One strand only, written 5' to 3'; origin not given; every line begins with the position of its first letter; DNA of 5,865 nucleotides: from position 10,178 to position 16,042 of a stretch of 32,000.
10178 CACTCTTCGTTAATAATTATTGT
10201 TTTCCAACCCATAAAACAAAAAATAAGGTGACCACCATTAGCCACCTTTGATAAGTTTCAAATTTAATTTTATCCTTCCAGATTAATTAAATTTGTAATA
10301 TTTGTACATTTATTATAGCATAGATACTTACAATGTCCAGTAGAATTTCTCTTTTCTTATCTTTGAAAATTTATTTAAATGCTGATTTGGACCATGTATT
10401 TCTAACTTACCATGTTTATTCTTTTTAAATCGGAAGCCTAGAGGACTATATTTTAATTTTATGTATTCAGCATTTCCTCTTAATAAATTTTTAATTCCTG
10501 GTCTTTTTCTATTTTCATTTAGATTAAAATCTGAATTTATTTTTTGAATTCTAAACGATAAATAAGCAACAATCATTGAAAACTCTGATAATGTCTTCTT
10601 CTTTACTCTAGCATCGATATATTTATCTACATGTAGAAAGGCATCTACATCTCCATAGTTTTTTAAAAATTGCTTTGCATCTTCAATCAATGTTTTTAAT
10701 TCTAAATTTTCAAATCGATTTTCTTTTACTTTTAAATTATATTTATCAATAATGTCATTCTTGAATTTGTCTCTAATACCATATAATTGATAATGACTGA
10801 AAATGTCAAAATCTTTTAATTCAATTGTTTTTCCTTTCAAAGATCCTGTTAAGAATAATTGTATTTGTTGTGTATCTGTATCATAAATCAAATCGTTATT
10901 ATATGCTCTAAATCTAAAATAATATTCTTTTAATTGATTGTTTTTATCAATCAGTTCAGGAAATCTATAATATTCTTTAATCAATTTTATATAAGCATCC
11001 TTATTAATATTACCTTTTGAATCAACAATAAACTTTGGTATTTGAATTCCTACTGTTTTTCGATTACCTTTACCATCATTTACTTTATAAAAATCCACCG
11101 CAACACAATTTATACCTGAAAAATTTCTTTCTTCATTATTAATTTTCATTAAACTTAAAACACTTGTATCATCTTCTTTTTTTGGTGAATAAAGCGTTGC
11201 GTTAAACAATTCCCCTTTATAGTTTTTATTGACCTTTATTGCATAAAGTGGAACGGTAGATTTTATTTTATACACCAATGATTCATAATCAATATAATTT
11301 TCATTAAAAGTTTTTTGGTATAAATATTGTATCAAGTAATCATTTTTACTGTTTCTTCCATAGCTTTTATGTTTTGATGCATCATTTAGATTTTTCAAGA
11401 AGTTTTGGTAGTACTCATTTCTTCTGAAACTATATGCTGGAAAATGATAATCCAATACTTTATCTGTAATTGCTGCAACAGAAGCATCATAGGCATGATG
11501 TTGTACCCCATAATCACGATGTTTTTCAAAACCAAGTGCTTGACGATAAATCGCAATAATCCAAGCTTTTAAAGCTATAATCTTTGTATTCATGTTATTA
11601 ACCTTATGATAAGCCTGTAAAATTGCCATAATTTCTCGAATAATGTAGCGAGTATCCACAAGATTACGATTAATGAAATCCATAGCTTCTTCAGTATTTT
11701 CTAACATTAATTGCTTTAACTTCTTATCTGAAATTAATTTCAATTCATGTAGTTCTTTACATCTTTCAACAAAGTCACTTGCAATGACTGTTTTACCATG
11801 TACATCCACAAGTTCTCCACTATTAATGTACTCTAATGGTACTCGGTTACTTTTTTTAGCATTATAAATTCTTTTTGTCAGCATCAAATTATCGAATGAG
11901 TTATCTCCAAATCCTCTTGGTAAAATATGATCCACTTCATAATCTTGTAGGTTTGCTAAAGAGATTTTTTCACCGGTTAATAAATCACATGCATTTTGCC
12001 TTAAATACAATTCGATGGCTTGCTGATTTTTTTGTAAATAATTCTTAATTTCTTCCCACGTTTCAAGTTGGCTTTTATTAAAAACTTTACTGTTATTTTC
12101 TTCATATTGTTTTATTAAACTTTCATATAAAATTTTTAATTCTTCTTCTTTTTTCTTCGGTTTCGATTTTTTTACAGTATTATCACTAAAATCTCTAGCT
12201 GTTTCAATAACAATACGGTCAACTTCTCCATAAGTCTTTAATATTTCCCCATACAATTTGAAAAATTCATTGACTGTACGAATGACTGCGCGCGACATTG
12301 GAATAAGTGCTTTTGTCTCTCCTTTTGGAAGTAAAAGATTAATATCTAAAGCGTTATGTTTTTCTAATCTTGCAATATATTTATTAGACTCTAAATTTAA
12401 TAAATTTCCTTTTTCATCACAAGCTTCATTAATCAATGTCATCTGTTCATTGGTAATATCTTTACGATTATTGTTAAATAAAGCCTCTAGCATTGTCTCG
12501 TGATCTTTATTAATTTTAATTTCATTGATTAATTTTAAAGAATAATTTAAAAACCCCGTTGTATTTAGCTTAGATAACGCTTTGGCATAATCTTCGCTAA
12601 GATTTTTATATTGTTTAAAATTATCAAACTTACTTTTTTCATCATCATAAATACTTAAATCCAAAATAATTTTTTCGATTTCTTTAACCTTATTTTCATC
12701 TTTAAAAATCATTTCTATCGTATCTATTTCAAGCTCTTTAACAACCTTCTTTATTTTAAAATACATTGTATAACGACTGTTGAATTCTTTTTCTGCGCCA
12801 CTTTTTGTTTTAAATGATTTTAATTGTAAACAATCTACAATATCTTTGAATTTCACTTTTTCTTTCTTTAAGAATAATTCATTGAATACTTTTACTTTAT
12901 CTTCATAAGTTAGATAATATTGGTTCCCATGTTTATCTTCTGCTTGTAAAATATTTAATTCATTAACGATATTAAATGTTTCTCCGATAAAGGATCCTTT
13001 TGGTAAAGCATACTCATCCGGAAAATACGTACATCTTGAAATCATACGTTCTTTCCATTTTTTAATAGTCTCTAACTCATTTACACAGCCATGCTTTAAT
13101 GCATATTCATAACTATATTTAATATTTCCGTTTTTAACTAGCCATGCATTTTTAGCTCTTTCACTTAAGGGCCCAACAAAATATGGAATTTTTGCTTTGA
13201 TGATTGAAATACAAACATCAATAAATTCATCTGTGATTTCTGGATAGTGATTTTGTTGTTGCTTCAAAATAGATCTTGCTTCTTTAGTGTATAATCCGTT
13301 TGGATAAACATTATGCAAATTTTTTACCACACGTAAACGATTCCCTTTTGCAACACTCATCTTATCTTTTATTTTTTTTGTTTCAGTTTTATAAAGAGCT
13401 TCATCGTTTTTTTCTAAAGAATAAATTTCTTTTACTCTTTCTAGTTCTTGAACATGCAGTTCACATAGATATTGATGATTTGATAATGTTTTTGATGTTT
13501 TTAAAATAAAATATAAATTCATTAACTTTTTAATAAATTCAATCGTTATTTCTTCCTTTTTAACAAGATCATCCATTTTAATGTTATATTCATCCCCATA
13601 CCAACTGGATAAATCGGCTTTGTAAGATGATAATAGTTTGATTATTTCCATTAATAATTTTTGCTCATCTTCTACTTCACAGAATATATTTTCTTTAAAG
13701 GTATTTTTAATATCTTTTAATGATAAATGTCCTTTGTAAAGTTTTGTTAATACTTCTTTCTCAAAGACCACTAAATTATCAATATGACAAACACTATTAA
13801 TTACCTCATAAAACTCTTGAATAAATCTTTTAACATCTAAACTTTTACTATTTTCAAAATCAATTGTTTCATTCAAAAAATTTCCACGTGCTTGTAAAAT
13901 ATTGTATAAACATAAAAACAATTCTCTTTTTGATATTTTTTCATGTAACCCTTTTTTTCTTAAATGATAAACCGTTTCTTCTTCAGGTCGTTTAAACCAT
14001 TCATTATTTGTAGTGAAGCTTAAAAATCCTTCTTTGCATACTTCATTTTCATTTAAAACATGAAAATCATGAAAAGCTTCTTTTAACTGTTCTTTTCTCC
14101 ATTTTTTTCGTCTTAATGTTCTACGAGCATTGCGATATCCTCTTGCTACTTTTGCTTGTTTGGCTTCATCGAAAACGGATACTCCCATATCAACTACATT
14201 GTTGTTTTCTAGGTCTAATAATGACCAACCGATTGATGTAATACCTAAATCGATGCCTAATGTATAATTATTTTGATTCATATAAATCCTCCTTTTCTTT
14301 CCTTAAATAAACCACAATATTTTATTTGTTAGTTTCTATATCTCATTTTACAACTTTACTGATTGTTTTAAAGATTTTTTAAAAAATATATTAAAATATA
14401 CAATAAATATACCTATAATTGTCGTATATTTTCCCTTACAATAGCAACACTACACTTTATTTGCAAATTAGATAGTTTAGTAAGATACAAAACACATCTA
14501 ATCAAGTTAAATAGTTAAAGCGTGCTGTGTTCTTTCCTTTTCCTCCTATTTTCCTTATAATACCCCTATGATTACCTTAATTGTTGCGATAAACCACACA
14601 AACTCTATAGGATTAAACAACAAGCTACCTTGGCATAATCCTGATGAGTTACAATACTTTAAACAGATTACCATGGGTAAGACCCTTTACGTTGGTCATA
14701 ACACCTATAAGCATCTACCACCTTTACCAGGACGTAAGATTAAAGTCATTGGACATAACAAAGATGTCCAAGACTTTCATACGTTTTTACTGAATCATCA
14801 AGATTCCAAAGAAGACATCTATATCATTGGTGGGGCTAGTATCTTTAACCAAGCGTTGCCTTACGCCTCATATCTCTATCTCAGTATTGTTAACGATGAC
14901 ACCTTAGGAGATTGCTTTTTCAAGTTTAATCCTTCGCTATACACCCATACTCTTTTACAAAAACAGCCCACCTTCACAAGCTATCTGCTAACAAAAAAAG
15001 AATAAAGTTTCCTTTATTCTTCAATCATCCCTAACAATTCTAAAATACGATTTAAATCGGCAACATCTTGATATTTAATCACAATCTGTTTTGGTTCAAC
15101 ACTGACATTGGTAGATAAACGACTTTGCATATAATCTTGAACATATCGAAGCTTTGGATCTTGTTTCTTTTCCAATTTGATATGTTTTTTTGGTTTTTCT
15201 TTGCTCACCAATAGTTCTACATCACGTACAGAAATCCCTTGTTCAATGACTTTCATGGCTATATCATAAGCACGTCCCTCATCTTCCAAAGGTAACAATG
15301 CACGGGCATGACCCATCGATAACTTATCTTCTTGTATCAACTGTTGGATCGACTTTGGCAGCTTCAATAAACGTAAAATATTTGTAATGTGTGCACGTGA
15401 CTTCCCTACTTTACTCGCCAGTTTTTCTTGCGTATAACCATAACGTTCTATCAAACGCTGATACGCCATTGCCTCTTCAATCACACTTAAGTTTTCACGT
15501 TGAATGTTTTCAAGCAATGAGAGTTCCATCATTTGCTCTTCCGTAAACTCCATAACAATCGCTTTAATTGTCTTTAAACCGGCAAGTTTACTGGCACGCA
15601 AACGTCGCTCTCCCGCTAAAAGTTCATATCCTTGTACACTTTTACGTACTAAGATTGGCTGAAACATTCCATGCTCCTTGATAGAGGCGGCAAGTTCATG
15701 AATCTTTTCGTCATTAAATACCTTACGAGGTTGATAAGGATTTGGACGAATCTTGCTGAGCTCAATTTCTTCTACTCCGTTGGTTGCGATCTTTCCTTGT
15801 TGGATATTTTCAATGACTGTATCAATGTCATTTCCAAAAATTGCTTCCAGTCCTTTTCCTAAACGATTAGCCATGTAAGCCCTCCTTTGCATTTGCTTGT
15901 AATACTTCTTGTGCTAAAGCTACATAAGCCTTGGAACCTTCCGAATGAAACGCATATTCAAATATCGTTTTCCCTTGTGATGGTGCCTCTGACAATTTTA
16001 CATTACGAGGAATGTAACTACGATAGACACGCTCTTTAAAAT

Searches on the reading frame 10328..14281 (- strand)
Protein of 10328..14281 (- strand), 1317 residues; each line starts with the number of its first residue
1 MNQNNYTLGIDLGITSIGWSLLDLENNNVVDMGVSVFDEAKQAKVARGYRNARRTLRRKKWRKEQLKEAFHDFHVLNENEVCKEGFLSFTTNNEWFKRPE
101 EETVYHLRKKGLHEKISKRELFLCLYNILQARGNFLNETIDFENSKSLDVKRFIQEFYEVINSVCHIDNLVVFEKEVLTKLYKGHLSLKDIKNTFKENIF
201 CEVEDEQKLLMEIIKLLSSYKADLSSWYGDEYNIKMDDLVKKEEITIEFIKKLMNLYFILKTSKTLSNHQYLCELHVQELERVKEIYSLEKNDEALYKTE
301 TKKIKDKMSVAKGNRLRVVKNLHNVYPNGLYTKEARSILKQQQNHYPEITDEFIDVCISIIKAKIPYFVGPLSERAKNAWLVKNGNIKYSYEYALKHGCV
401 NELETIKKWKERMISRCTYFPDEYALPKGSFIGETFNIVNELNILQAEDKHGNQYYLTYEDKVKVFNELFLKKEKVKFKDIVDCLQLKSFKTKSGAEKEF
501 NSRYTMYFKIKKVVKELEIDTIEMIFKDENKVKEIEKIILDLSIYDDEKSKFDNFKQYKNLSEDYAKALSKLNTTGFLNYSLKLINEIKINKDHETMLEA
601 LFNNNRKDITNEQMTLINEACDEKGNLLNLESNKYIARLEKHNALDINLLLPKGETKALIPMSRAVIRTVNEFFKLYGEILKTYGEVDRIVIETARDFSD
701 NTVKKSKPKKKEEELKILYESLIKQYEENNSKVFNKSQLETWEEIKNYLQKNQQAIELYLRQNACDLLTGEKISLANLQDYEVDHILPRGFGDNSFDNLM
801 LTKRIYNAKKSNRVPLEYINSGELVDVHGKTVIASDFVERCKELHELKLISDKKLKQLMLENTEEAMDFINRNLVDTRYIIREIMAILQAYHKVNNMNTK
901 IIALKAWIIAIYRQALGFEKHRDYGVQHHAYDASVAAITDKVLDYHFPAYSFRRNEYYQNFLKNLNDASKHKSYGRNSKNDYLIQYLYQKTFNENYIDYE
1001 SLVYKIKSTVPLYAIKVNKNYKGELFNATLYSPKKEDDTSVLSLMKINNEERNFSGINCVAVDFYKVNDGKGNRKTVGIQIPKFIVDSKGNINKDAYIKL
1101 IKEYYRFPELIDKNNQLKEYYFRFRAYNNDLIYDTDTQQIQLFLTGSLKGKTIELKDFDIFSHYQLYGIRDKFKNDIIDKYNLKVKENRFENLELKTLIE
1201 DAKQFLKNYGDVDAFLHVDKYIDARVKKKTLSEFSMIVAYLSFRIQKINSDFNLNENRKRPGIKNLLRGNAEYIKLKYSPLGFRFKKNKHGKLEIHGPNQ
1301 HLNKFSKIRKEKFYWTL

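Call 21: search_protein_families(library=pfam, proteins=[window:10328-14281:-], max_evalue=0.001)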
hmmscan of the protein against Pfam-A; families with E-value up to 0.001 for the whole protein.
window:10328-14281:- (1317 aa): 4 families
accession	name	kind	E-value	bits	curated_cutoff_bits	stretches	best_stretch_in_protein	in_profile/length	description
PF16592.10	Cas9_REC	-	8.3e-34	117.7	25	1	294-619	213-528/541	REC lobe of CRISPR-associated endonuclease Cas9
PF13395.12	HNH_4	-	3.6e-11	43.3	22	1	767-815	2-53/54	HNH endonuclease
PF22702.2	Cas9_RuvC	-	1.7e-09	38.3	27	1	878-990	1-119/151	Cas9 RuvC domain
PF18470.6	Cas9_a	-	0.00025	21.2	26.9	1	416-573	9-175/221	Cas9 alpha-helical lobe domain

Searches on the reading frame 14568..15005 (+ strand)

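Call 45: search_protein_families(library=pfam, proteins=[window:14568-15005:+], max_evalue=0.05)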
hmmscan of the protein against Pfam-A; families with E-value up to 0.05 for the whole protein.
window:14568-15005:+ (145 aa): 1 family
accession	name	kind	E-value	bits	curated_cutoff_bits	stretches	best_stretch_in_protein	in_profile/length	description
PF00186.24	DHFR_1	-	4.8e-30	104.8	25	1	1-128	1-137/159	Dihydrofolate reductase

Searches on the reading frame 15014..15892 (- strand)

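Call 75: search_protein_families(library=pfam, proteins=[window:15014-15892:-], max_evalue=0.001)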
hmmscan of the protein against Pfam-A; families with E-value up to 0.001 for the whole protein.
window:15014-15892:- (292 aa): 4 families
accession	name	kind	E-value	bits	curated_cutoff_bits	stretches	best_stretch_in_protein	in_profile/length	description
PF17762.8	HTH_ParB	-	2.9e-38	130.5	22.6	1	133-233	1-101/102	ParB HTH domain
PF02195.25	ParB_N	-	3.7e-34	117.1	26.3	1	40-131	3-95/95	ParB N-terminal domain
PF01381.28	HTH_3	-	0.00038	20.9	23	0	147-174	4-31/55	Helix-turn-helix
PF23433.1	DUF7119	-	0.0008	19.7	30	0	132-232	26-126/141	Family of unknown function (DUF7119)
